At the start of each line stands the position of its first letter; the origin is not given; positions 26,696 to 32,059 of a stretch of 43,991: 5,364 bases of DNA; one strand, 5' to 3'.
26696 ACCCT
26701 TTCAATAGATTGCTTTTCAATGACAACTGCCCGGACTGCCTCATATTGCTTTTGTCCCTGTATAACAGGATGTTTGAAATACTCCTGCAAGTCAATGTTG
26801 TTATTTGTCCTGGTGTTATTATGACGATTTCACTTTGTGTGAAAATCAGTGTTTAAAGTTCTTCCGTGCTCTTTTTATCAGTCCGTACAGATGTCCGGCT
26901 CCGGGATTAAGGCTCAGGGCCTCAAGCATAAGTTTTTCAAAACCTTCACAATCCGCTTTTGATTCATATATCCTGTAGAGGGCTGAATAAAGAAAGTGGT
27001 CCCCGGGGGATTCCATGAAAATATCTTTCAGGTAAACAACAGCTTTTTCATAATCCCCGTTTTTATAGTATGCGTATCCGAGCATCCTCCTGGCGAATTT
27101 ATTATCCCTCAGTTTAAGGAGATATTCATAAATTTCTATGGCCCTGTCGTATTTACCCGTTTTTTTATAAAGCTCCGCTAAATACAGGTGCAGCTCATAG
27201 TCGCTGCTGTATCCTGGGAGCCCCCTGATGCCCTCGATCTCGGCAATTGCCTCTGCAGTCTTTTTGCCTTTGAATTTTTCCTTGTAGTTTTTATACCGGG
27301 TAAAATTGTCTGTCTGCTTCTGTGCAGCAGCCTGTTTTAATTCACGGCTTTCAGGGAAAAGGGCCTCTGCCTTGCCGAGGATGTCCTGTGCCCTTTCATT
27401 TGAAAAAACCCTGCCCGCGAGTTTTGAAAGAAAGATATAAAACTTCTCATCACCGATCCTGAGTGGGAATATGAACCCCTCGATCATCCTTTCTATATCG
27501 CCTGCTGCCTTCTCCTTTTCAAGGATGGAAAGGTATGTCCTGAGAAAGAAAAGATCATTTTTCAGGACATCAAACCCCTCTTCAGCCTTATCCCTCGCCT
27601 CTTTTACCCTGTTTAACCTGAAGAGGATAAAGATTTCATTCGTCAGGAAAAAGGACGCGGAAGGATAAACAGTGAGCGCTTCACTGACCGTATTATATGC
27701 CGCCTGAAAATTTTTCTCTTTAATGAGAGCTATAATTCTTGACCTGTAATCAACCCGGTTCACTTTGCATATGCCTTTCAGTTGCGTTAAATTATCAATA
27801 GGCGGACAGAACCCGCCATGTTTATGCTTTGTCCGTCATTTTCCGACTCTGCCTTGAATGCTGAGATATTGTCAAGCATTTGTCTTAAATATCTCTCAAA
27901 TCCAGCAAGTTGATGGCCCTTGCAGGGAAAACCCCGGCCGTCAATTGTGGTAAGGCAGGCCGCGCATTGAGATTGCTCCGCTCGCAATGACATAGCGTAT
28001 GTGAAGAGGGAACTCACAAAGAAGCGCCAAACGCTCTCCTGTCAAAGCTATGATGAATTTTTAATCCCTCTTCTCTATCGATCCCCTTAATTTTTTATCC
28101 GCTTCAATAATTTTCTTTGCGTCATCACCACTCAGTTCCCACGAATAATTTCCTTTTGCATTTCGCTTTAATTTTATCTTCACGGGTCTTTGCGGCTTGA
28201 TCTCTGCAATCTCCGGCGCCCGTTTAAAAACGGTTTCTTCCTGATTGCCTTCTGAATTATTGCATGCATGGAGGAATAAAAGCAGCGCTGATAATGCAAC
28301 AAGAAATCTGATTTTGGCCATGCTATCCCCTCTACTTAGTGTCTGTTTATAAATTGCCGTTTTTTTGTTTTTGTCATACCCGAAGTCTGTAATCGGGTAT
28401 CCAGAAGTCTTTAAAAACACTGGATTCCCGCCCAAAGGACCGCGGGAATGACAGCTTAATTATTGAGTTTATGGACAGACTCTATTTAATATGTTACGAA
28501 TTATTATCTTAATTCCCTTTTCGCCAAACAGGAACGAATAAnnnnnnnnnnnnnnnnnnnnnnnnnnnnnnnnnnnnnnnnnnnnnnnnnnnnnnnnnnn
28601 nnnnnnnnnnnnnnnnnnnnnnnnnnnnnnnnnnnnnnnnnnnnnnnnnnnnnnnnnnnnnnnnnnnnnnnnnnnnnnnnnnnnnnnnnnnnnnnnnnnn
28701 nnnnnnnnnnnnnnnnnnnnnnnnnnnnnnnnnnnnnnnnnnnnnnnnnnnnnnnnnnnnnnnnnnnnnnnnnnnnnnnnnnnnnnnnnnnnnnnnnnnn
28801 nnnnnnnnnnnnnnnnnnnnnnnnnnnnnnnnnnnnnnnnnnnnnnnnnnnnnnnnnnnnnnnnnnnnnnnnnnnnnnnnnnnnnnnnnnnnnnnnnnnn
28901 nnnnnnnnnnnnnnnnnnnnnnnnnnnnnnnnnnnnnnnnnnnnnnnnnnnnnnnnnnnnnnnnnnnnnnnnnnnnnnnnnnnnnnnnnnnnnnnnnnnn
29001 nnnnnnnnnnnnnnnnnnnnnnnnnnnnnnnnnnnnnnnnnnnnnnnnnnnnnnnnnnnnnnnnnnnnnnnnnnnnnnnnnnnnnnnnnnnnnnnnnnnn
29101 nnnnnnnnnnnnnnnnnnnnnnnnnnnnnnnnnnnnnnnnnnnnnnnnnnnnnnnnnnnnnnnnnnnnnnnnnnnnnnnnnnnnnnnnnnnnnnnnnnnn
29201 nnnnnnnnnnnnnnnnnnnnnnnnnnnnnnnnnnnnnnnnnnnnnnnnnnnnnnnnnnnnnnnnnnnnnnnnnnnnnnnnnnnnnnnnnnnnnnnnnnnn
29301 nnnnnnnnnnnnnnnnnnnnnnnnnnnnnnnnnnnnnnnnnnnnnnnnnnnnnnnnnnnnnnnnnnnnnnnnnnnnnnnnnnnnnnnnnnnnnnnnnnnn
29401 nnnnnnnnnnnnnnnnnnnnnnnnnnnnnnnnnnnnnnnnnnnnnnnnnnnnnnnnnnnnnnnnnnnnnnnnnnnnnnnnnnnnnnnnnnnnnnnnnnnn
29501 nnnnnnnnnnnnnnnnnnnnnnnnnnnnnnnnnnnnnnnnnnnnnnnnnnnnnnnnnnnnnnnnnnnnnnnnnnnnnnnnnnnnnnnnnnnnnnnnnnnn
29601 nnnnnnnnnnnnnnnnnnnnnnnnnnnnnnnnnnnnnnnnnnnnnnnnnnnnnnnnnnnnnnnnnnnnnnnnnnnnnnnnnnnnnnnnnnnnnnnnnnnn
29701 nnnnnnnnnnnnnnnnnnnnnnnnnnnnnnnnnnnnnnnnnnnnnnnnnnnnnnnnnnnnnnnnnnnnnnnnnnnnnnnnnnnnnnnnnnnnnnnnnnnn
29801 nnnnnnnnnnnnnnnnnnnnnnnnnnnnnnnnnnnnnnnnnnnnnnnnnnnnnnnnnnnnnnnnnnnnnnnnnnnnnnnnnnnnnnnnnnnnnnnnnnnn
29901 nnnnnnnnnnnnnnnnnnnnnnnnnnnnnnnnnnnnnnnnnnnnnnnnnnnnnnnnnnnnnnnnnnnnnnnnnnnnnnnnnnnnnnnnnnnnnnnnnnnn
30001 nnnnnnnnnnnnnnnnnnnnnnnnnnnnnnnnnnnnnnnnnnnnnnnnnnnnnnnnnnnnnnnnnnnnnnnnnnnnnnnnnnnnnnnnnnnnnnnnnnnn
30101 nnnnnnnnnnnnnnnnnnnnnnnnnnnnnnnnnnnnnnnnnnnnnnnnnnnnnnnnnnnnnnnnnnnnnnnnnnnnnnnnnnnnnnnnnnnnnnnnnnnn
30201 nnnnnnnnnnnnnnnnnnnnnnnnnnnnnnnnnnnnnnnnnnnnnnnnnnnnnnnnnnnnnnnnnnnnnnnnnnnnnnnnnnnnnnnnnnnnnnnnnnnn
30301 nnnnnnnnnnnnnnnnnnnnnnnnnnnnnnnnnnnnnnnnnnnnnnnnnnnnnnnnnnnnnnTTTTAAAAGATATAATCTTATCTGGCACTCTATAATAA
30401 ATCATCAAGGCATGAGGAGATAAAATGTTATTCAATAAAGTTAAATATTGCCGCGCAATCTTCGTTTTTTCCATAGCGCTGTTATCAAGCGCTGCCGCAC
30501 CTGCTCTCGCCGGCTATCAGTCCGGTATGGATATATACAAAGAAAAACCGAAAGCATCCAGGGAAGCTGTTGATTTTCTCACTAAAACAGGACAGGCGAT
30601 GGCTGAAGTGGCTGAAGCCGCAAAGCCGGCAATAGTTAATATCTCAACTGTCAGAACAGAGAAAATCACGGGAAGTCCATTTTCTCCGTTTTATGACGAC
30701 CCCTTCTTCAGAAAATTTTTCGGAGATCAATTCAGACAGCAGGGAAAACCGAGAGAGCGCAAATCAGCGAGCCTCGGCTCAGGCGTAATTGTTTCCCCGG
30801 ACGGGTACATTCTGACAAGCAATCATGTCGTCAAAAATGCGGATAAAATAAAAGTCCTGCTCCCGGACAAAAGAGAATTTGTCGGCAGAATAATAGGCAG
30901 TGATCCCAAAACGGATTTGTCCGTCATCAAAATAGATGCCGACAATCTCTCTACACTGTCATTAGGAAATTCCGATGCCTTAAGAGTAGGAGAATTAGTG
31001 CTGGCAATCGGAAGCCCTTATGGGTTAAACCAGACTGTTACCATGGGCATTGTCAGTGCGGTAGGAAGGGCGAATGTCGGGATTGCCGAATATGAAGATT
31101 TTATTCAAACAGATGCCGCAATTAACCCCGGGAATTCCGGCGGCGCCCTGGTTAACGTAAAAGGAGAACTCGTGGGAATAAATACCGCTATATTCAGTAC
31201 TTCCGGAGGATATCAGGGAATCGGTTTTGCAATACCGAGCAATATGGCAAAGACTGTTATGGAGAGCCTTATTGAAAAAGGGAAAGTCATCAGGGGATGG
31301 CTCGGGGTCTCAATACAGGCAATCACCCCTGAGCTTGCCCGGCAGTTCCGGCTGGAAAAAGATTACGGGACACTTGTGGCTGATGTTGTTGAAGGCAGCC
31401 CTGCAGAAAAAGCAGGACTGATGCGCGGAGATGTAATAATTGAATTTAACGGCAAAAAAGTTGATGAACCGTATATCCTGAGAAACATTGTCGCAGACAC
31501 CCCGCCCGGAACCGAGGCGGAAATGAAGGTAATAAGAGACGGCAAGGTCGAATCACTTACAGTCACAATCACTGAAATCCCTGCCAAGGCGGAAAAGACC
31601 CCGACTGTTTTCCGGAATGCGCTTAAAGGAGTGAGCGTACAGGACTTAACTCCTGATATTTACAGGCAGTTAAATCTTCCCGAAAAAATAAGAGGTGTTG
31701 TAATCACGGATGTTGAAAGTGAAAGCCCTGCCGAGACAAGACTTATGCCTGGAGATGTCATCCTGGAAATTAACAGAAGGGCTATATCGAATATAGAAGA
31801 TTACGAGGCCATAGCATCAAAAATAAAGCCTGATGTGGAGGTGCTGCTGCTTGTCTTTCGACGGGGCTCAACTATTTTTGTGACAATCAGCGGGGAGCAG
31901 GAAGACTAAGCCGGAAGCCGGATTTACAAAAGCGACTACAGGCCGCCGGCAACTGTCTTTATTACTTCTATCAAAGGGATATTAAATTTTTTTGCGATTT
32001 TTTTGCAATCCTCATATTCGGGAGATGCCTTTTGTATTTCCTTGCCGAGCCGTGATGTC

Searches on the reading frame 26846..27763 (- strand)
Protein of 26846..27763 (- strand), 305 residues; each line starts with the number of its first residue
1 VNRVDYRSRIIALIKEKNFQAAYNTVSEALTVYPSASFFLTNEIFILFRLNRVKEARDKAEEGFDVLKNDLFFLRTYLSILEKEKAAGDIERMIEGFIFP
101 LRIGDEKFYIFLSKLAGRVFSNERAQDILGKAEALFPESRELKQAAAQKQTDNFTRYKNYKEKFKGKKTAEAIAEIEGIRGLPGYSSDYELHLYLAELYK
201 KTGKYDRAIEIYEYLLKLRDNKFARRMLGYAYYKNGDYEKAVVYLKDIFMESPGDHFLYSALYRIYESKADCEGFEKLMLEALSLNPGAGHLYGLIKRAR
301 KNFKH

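Call 65: search_protein_families(library=pfam, proteins=[window:26846-27763:-], max_evalue=0.0001)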
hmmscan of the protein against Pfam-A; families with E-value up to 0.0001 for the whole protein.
window:26846-27763:- (305 aa): 10 families
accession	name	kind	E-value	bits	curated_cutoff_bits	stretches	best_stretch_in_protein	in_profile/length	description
PF13428.12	TPR_14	-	1.3e-13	50.6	23.5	0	224-262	3-41/44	Tetratricopeptide repeat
PF14559.12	TPR_19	-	4.1e-12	46.7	25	1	203-263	5-65/68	Tetratricopeptide repeat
PF07719.23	TPR_2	-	2e-11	43.5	27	0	190-220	2-32/34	Tetratricopeptide repeat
PF12895.13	ANAPC3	-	3.7e-09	37.2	27.2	1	202-260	2-63/82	Anaphase-promoting complex, cyclosome, subunit 3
PF00515.34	TPR_1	-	5.9e-08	32.7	27.8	0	228-246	7-25/34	Tetratricopeptide repeat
PF13432.12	TPR_16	-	3.5e-07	31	32.7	1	195-242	3-51/65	Tetratricopeptide repeat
PF13181.12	TPR_8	-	6.1e-07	29.5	25.7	0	227-246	6-25/34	Tetratricopeptide repeat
PF13431.12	TPR_17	-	2.3e-06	27.9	24.4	0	188-210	12-34/34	Tetratricopeptide repeat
PF13176.12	TPR_7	-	2.8e-06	27.4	27.9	0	195-221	5-31/36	Tetratricopeptide repeat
PF13174.12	TPR_6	-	9.3e-06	26.4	26.3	0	193-217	4-28/33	Tetratricopeptide repeat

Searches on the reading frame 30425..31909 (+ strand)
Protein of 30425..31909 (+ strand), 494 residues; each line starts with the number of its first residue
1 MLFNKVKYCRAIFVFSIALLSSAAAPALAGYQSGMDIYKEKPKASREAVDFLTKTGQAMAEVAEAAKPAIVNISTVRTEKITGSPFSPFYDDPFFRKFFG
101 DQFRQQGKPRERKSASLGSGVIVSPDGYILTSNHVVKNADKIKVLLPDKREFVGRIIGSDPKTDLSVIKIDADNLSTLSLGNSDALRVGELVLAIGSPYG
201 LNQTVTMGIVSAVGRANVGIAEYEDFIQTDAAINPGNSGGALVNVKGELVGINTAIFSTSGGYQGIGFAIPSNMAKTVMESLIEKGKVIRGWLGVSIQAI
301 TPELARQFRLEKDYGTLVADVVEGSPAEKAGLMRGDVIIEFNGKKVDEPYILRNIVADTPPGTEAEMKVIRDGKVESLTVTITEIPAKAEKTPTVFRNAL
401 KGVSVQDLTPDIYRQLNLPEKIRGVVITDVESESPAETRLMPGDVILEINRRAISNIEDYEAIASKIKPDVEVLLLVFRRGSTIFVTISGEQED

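Call 65: search_protein_families(library=pfam, proteins=[window:30425-31909:+], max_evalue=0.0001)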
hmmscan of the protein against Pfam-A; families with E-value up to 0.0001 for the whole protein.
window:30425-31909:+ (494 aa): 7 families
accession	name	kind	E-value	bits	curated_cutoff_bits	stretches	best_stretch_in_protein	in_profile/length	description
PF13365.12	Trypsin_2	-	9.4e-35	120.9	27.6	1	118-252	1-144/144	Trypsin-like peptidase domain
PF13180.12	PDZ_2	-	1.3e-24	86.7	27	2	302-382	12-80/80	PDZ domain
PF00089.32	Trypsin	-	1.4e-19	71.2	20.6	1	115-277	24-218/220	Trypsin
PF00595.29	PDZ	-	3.2e-19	69.5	23.2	2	412-472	23-75/81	PDZ domain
PF17820.7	PDZ_6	-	2.2e-17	63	27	2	318-371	2-54/54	PDZ domain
PF12812.13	PDZ_1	-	3.1e-06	27.6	28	0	402-468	12-76/78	PDZ-like domain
PF19805.5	DUF6288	-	2.8e-05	23.9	26.3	0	425-457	3-35/402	Family of unknown function (DUF6288)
